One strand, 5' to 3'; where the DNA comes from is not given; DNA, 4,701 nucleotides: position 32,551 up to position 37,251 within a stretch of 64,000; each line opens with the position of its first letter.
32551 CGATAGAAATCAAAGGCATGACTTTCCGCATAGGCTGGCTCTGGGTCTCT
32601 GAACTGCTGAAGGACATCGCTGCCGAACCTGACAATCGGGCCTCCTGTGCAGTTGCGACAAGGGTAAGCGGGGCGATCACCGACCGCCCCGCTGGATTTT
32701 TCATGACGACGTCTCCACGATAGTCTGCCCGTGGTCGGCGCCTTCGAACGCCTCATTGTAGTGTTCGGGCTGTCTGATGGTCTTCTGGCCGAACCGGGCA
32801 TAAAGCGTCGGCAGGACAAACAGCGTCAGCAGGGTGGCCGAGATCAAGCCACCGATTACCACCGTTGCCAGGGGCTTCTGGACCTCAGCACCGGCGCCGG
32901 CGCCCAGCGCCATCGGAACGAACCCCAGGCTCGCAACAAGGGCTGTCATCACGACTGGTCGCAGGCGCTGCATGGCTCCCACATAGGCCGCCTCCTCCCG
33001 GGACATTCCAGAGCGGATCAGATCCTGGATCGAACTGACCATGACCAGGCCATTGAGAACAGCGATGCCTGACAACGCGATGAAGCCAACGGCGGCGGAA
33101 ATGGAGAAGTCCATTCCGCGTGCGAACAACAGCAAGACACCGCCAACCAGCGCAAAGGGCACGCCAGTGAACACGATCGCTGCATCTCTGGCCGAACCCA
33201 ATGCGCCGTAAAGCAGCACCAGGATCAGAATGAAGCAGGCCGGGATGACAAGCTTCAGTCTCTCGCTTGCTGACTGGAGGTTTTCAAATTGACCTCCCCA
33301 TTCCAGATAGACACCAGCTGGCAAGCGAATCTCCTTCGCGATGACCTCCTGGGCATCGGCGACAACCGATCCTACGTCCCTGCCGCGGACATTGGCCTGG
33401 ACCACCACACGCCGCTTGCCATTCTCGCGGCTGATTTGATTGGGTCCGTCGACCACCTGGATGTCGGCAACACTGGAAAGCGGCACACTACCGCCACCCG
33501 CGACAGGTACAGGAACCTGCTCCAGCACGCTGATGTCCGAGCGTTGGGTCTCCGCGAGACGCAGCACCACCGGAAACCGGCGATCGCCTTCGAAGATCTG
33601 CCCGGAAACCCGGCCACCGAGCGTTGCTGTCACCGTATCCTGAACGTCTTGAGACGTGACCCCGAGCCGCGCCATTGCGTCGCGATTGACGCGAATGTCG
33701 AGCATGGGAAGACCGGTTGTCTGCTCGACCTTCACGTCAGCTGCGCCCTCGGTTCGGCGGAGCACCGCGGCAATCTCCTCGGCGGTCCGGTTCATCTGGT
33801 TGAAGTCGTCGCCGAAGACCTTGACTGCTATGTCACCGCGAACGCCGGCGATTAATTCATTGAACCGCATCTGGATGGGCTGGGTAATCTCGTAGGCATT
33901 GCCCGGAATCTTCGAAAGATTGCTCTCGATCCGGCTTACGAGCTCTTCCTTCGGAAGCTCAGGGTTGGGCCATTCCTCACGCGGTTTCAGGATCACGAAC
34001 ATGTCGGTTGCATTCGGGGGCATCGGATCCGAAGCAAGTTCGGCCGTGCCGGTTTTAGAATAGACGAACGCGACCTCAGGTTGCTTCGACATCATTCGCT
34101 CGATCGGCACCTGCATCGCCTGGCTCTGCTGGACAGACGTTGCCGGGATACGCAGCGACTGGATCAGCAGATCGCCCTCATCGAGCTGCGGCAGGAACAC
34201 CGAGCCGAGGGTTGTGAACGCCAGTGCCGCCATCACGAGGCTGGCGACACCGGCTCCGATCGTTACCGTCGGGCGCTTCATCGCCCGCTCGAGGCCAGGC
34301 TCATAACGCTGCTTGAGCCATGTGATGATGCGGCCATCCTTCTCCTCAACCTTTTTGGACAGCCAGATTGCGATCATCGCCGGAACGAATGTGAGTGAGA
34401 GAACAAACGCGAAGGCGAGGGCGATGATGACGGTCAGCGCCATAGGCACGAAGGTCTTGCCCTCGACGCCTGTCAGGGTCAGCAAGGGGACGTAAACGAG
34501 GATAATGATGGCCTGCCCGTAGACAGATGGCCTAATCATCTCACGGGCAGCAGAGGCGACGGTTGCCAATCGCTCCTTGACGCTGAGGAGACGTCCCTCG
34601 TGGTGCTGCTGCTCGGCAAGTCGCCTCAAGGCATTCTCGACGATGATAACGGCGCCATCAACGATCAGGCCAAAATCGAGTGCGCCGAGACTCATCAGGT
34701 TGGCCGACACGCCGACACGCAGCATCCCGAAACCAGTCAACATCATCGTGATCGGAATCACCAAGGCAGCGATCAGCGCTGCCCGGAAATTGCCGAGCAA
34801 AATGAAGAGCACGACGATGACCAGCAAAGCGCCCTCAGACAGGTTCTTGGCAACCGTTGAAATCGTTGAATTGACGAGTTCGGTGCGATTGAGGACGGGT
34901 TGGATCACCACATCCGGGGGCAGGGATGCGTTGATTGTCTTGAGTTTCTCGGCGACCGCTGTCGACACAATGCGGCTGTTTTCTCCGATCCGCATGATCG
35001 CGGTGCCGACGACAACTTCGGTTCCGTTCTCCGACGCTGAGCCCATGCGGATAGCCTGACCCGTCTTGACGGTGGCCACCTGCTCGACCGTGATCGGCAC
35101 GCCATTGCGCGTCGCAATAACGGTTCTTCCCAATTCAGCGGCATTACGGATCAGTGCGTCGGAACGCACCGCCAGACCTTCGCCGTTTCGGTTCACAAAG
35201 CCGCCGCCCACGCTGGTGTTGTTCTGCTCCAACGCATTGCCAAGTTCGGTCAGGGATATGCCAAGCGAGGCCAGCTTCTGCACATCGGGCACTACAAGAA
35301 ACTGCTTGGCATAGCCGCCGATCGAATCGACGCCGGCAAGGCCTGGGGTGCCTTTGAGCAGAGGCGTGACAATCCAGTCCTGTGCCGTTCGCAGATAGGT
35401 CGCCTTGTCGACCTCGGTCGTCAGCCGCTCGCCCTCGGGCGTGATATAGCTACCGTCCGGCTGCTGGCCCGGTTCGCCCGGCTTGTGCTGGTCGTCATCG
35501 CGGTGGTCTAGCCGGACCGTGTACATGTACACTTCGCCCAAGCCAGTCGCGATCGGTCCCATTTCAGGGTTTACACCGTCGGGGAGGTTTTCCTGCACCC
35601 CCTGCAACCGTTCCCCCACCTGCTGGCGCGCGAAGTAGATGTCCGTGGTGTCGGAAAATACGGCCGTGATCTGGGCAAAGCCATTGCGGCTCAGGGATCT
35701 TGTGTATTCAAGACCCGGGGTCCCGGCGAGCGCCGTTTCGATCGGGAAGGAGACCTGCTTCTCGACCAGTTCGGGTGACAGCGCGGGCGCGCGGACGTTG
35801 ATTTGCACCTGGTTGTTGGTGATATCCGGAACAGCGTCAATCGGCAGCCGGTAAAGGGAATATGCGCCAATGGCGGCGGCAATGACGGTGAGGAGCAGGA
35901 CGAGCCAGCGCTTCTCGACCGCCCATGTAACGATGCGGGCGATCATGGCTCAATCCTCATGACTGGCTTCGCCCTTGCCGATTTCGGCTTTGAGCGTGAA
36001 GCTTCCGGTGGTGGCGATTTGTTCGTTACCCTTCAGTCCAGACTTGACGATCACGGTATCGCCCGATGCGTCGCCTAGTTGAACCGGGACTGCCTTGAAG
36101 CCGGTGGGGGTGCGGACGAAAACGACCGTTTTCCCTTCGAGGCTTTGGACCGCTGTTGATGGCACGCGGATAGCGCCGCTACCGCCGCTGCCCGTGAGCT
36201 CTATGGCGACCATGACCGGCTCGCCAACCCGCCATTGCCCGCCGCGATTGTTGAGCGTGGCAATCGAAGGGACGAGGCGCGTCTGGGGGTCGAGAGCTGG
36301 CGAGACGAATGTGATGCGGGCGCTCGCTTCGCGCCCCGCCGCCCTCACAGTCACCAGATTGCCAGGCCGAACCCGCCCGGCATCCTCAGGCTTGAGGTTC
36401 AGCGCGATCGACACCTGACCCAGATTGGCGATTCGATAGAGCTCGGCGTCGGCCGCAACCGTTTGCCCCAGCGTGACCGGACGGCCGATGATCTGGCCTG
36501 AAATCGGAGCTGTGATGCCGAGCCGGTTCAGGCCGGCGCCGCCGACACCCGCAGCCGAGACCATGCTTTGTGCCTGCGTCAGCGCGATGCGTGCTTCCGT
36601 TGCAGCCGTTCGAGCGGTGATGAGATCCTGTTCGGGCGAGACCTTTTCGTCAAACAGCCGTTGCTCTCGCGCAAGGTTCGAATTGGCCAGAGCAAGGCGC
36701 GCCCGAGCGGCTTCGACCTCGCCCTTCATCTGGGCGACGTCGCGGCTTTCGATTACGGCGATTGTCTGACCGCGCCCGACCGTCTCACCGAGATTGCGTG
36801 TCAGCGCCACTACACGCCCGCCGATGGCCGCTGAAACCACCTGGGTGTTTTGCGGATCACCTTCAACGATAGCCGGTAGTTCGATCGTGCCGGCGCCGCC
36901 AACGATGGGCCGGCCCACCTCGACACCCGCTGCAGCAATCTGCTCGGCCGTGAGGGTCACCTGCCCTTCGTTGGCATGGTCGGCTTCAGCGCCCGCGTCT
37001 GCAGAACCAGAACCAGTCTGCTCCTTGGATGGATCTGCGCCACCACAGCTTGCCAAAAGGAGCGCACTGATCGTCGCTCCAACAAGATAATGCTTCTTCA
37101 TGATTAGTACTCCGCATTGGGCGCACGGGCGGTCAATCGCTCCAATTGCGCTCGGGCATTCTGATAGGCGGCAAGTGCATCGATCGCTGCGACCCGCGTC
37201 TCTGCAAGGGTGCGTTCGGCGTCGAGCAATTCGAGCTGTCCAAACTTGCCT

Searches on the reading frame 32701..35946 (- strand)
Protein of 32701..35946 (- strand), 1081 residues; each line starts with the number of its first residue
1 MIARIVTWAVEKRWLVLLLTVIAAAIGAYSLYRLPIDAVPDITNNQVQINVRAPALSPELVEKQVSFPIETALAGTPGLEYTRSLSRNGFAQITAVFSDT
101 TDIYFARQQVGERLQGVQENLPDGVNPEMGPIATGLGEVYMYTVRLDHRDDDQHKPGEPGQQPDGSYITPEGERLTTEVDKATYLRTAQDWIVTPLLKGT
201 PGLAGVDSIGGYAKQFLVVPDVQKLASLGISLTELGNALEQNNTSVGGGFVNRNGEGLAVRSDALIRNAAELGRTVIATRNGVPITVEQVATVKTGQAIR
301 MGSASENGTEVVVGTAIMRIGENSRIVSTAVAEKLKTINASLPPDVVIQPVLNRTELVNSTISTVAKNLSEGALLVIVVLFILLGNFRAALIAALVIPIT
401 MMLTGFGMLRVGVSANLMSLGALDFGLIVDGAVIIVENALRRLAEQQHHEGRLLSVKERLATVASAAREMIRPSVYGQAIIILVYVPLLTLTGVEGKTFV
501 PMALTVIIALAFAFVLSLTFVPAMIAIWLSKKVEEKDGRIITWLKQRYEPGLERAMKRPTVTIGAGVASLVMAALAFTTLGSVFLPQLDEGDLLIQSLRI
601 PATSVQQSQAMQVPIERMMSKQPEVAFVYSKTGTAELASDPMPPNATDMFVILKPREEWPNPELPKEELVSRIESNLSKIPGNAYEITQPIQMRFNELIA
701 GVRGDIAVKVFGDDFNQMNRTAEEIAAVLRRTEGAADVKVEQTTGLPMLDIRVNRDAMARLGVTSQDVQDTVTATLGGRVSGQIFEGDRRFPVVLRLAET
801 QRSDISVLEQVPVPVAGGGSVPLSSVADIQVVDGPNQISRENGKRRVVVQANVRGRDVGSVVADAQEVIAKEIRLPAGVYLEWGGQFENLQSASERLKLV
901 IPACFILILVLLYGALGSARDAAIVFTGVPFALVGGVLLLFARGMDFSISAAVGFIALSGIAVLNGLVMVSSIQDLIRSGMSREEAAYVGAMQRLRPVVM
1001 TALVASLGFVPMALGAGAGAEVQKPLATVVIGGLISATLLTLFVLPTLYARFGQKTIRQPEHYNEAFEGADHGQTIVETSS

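Call 79: search_protein_families(library=pfam, proteins=[window:32701-35946:-], max_evalue=0.0001)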
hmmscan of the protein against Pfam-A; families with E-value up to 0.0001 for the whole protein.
window:32701-35946:- (1081 aa): 1 family
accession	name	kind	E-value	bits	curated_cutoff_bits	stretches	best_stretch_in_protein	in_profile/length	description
PF00873.25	ACR_tran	-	3.1e-292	972.4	28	1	6-1051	2-1019/1021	AcrB/AcrD/AcrF family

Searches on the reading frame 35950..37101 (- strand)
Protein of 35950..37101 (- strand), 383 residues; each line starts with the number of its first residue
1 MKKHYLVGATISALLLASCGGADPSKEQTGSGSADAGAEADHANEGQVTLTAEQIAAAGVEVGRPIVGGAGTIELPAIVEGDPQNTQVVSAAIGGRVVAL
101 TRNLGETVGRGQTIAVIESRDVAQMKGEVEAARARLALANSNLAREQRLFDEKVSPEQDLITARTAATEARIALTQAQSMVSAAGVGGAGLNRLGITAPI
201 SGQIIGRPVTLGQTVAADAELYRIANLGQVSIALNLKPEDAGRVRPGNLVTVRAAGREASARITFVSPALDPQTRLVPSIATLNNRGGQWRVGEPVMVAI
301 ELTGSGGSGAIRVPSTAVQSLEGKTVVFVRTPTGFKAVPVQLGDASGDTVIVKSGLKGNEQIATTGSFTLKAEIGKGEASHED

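Call 79: search_protein_families(library=pfam, proteins=[window:35950-37101:-], max_evalue=0.0001)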
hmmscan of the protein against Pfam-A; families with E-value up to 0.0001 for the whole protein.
window:35950-37101:- (383 aa): 2 families
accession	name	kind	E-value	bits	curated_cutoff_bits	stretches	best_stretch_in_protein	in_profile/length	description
PF16576.10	HlyD_D23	-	2.5e-23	83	30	1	72-291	5-209/214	Barrel-sandwich domain of CusB or HlyD membrane-fusion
PF13437.12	HlyD_3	-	1.5e-15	58.2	22.2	1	196-293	2-106/106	HlyD family secretion protein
